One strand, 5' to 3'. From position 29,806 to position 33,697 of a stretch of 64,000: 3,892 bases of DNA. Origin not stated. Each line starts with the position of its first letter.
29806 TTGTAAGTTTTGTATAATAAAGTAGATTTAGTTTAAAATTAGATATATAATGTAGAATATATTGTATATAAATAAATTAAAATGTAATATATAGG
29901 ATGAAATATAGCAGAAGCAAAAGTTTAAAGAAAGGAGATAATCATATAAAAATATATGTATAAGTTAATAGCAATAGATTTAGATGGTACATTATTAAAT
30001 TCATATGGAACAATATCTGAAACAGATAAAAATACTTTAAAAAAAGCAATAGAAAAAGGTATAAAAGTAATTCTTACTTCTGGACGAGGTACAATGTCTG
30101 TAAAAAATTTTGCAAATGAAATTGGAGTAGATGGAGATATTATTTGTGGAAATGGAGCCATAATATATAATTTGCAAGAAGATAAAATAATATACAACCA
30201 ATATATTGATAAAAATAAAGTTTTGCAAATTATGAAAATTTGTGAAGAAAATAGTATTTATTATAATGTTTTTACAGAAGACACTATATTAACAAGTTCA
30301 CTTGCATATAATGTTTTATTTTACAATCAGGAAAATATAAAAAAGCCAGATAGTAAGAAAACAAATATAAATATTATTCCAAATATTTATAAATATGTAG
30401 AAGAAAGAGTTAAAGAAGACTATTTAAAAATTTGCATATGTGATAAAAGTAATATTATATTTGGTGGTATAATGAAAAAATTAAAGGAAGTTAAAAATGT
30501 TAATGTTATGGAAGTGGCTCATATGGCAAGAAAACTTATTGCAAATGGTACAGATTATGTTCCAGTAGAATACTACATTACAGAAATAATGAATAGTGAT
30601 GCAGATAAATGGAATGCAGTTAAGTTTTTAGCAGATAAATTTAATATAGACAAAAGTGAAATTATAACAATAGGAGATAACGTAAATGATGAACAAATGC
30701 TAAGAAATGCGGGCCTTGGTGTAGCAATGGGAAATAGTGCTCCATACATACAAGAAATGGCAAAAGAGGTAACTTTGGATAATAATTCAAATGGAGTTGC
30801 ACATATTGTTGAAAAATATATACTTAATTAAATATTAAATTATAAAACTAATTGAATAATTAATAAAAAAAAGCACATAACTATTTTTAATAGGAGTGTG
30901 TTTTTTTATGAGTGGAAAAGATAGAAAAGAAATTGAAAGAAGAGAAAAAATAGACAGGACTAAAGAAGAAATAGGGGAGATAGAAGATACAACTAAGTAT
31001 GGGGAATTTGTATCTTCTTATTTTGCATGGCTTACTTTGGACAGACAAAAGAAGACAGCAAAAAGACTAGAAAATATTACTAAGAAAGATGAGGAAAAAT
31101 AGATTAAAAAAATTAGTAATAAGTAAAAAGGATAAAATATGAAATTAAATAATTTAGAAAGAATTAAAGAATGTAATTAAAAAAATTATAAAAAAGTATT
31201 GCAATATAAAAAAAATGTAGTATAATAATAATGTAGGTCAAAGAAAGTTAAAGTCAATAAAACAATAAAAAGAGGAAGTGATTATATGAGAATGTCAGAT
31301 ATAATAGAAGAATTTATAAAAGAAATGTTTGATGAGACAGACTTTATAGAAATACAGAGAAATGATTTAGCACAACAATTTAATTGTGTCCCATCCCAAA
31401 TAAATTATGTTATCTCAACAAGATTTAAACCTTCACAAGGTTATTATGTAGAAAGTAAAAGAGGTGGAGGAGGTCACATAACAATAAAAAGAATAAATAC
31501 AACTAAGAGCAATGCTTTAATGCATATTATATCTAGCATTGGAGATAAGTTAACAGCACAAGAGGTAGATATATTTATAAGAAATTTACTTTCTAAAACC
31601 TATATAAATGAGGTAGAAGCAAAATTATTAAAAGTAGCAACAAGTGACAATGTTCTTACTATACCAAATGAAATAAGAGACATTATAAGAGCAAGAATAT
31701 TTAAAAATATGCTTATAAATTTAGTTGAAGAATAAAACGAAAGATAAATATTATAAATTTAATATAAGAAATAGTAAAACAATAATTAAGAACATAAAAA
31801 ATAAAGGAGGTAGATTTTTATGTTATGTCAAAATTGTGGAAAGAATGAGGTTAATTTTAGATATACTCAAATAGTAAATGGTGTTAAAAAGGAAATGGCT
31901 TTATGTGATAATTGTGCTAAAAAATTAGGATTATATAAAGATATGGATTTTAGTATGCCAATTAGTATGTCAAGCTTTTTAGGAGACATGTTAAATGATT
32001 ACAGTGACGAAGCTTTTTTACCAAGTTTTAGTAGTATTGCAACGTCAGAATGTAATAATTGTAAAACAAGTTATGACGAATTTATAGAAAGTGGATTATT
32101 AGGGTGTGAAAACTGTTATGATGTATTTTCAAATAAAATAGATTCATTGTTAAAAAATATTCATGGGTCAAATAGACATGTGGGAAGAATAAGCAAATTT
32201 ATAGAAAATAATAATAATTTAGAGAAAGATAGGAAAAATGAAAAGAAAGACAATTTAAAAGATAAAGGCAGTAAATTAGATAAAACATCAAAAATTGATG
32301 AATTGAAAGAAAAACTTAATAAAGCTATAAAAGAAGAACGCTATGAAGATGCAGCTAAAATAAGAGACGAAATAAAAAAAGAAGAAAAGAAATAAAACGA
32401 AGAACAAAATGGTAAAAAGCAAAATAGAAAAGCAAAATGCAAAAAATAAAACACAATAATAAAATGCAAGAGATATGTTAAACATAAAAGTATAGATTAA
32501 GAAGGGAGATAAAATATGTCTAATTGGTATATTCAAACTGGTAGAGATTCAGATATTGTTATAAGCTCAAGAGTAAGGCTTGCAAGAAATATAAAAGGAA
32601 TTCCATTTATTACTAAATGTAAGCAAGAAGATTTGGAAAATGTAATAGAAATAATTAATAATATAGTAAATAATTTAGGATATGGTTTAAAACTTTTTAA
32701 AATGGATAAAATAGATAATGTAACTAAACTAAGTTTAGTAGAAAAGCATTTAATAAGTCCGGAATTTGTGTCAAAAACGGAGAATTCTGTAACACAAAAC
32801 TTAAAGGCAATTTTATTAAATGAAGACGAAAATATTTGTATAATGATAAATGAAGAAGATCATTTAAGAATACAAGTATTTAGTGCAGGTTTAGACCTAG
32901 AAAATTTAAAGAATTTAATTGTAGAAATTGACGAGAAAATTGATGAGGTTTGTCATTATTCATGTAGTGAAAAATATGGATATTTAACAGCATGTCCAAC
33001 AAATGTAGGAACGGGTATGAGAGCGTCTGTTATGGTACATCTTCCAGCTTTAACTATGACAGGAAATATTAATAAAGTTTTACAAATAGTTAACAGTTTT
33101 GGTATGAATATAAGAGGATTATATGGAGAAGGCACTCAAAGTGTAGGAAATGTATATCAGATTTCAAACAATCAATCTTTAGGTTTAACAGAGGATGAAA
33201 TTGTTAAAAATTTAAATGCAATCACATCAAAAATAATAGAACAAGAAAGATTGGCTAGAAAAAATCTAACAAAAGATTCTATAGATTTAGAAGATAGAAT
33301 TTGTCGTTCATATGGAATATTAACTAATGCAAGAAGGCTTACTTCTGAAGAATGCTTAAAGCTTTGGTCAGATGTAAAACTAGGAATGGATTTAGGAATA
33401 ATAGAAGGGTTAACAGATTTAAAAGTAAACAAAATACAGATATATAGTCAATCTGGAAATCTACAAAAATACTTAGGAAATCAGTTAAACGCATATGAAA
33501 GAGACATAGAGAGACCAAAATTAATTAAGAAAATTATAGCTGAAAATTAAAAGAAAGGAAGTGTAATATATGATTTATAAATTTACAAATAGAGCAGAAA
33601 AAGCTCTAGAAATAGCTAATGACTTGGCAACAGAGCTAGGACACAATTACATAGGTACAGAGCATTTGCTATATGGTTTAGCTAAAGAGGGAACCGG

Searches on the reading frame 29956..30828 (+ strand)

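Call 55: search_protein_families(library=pfam, proteins=[window:29956-30828:+], max_evalue=0.00001)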
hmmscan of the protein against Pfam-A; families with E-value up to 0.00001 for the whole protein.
window:29956-30828:+ (291 aa): 4 families
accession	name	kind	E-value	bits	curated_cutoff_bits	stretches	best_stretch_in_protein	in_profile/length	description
PF08282.18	Hydrolase_3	-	2.4e-57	195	20.9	1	5-284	1-254/255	haloacid dehalogenase-like hydrolase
PF05116.19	S6PP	-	8.9e-14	52.1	20.3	1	210-270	158-219/247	Sucrose-6F-phosphate phosphohydrolase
PF00702.32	Hydrolase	-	2.9e-09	38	26.4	1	2-253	1-191/191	haloacid dehalogenase-like hydrolase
PF13419.12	HAD_2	-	4.5e-06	27.3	23.8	0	138-257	59-176/178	Haloacid dehalogenase-like hydrolase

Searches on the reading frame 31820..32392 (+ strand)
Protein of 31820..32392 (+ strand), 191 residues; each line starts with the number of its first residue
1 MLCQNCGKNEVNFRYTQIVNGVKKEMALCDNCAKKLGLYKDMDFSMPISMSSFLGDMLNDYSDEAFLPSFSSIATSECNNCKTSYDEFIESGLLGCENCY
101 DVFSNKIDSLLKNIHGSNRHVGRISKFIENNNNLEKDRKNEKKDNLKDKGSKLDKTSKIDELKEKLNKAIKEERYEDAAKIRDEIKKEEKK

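Call 55: search_protein_families(library=pfam, proteins=[window:31820-32392:+], max_evalue=0.00001)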
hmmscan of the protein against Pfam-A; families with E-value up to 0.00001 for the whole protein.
window:31820-32392:+ (191 aa): 1 family
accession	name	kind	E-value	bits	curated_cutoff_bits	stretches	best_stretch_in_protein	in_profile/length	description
PF02151.25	UVR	-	1.5e-08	34.5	21.5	1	157-187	2-32/36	UvrB/uvrC motif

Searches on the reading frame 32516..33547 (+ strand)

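Call 55: search_protein_families(library=pfam, proteins=[window:32516-33547:+], max_evalue=0.00001)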
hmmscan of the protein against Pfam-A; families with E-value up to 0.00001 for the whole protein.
window:32516-33547:+ (344 aa): 1 family
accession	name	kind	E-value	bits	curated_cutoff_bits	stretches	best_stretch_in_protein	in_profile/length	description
PF00217.24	ATP-gua_Ptrans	-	1.3e-67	227.6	22.4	1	46-245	5-201/203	ATP:guanido phosphotransferase, C-terminal catalytic domain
